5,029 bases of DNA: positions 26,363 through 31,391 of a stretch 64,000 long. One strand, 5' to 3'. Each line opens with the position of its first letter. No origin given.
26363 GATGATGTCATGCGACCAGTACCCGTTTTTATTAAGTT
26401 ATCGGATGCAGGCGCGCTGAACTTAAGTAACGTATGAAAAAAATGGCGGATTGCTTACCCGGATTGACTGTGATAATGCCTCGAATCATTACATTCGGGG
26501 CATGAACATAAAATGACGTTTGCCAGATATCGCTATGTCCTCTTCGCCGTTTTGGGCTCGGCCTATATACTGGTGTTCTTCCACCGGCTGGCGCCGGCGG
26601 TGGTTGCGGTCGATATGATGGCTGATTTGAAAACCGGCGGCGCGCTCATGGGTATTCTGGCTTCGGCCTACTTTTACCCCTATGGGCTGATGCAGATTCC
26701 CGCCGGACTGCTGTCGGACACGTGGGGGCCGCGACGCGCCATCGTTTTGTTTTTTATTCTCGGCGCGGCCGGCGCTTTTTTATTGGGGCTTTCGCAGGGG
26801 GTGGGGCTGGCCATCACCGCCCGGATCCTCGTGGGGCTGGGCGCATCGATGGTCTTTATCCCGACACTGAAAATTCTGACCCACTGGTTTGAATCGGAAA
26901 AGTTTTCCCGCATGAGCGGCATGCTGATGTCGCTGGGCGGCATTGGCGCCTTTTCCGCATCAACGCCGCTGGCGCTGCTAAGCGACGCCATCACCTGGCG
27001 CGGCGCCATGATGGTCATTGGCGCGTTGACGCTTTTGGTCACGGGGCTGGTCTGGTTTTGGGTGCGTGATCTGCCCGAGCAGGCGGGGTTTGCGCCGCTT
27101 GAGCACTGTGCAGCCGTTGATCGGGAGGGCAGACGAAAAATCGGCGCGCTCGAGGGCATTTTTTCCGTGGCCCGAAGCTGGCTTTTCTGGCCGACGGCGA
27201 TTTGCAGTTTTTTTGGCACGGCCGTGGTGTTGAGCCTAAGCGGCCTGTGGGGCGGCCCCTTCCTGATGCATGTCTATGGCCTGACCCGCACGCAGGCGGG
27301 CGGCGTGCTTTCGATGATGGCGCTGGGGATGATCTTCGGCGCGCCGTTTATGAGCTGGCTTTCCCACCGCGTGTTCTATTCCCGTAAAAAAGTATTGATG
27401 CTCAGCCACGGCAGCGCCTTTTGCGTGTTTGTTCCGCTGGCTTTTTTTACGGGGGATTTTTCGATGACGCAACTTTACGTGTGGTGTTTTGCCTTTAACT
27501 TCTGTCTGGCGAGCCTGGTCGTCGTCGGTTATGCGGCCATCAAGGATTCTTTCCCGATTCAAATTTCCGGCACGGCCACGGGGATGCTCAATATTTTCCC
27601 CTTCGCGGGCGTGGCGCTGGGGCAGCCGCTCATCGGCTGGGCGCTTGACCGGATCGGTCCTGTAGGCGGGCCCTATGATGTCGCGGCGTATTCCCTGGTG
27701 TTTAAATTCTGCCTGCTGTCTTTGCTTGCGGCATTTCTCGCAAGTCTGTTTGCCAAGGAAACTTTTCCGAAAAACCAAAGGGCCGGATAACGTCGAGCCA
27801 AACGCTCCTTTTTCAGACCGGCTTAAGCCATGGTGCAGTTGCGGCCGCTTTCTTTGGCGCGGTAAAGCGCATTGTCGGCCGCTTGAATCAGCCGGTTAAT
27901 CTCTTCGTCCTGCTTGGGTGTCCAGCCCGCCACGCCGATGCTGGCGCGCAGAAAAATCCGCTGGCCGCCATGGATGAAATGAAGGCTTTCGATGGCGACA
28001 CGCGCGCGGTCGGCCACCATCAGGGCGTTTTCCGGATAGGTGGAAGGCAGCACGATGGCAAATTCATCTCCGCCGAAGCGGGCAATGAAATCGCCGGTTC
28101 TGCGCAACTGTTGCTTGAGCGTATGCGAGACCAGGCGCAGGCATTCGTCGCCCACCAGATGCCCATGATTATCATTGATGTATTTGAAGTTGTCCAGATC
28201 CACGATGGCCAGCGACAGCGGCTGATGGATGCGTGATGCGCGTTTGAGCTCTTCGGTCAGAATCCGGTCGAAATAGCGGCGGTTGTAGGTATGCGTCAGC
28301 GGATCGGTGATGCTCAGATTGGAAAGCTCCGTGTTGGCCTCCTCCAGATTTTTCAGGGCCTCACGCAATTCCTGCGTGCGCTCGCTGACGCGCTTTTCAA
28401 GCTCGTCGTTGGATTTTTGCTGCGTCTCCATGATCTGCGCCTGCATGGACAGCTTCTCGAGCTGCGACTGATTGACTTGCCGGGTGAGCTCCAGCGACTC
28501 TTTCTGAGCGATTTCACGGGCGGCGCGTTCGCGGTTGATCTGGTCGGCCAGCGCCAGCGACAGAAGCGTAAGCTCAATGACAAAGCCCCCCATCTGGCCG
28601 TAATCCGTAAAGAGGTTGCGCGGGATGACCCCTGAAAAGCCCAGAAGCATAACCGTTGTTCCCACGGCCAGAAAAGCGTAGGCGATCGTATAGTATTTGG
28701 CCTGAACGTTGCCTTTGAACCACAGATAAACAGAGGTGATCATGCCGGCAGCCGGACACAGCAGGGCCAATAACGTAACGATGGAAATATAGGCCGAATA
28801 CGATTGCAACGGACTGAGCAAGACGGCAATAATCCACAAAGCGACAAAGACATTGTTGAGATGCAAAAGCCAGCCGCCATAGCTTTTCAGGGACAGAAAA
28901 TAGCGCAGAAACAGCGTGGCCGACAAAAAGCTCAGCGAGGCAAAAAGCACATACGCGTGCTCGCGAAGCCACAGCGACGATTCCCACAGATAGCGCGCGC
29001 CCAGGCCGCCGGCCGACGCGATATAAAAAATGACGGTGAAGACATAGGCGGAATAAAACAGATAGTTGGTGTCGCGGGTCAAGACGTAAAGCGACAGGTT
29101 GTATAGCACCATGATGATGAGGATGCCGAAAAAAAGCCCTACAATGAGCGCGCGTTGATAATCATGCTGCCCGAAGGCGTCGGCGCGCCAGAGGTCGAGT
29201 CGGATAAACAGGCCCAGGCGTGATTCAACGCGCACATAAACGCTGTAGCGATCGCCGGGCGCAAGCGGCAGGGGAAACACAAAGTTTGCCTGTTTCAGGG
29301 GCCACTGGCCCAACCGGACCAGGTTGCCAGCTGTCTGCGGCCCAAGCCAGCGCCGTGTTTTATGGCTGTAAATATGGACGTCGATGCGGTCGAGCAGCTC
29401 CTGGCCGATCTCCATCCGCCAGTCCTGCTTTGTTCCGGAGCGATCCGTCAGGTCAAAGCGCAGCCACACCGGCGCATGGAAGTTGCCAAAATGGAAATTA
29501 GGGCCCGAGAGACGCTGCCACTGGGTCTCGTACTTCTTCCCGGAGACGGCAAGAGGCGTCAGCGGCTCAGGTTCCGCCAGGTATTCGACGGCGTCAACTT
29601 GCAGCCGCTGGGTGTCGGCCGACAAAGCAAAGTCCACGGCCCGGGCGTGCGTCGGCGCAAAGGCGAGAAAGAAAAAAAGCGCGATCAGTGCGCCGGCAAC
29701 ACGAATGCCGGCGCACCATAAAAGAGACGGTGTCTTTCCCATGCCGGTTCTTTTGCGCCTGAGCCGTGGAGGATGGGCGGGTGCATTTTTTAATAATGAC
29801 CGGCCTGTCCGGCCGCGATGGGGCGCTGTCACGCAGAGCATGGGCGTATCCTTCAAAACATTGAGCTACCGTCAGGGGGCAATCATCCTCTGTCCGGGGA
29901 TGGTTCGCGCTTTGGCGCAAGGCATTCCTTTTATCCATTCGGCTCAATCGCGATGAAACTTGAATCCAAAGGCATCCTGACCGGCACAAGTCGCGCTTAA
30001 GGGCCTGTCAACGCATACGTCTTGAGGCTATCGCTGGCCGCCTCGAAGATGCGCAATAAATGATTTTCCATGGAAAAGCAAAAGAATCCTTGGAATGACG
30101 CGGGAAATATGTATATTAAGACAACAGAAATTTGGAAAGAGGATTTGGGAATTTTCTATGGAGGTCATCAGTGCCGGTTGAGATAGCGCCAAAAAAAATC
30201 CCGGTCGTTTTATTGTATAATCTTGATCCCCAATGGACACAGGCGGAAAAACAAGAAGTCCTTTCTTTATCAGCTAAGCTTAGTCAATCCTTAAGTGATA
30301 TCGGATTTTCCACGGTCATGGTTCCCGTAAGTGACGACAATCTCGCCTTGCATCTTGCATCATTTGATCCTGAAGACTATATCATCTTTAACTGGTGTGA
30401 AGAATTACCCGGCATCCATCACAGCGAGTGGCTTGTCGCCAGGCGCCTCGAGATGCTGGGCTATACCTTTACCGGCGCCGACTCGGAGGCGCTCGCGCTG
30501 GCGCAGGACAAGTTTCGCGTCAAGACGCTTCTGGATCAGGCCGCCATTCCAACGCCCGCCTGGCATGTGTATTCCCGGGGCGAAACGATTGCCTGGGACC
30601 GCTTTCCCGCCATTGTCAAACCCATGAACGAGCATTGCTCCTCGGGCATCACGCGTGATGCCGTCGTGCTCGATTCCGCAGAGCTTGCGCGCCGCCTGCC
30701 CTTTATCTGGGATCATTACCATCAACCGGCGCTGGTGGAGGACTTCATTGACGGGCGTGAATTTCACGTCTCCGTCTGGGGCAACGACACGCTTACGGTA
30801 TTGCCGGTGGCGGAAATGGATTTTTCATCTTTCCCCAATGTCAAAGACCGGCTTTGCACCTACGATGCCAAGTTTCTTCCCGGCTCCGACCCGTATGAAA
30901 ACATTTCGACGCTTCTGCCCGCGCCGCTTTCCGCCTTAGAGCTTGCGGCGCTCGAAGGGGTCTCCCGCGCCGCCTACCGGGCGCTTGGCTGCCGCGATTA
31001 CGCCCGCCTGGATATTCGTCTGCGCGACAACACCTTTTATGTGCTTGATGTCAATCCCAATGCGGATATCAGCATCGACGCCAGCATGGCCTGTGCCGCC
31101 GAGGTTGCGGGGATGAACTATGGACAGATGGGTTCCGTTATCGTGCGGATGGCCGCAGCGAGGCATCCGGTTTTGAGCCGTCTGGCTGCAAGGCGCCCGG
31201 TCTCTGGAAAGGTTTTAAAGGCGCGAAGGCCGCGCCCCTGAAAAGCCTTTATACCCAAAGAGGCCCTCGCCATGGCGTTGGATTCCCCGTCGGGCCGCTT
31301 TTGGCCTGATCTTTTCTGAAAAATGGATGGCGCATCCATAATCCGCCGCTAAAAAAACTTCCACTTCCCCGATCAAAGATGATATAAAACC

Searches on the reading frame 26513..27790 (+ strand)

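Call 3: search_protein_families(library=pfam, proteins=[window:26513-27790:+], max_evalue=0.01)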
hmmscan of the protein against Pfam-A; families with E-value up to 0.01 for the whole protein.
window:26513-27790:+ (425 aa): 2 families
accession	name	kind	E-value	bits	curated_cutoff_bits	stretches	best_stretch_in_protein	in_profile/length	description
PF07690.21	MFS_1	-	6.3e-52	177.1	33.4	2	17-360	4-336/347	Major Facilitator Superfamily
PF05977.19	MFS_3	-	0.0015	17.5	27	1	2-110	3-116/524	Transmembrane secretion effector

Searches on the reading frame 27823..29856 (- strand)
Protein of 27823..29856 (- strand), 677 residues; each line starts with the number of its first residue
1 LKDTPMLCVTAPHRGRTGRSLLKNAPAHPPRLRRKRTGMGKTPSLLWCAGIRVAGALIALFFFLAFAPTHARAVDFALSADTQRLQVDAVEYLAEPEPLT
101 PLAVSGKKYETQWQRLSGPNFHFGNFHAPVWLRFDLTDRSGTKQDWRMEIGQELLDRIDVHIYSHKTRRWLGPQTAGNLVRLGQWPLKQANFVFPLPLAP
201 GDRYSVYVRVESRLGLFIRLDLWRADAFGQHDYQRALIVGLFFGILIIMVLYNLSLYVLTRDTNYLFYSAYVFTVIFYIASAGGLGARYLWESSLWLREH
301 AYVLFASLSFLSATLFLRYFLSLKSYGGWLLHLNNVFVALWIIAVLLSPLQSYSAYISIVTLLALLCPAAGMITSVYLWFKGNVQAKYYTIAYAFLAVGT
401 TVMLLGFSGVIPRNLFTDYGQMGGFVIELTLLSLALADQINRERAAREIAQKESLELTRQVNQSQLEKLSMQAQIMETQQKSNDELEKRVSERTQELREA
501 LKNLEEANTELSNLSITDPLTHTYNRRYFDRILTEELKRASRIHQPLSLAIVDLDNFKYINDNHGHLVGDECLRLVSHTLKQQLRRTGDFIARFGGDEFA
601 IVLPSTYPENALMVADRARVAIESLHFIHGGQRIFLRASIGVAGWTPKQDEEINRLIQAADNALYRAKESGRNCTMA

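Call 40: search_protein_families(library=pfam, proteins=[window:27823-29856:-], max_evalue=0.00001)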
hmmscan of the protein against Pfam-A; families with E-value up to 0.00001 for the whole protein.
window:27823-29856:- (677 aa): 3 families
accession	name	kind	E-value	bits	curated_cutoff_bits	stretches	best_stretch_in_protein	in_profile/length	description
PF00990.26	GGDEF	-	2.9e-48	164.1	23.8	1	516-673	2-160/161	Diguanylate cyclase, GGDEF domain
PF07695.17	7TMR-DISM_7TM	-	5.7e-45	154.2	29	1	236-439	2-205/205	7TM diverse intracellular signalling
PF07696.17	7TMR-DISMED2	-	9.5e-22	77.8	22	1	90-223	4-135/136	7TMR-DISM extracellular 2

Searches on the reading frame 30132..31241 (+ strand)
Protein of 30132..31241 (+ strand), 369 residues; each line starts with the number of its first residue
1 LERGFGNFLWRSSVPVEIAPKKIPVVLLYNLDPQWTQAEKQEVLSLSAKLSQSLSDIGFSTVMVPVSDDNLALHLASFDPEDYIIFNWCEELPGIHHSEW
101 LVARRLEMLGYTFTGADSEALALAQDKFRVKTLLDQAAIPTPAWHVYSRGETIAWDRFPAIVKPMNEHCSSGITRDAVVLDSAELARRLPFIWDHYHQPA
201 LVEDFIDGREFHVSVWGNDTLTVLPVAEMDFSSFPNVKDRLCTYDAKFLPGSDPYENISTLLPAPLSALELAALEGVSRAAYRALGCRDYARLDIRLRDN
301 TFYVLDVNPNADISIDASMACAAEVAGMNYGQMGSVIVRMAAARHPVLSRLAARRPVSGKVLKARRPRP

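Call 40: search_protein_families(library=pfam, proteins=[window:30132-31241:+], max_evalue=0.00001)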
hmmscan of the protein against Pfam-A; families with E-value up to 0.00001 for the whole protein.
window:30132-31241:+ (369 aa): 1 family
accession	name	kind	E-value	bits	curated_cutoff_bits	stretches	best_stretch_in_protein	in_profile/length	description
PF07478.18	Dala_Dala_lig_C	-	1.3e-19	70.9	24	1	152-333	31-198/204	D-ala D-ala ligase C-terminus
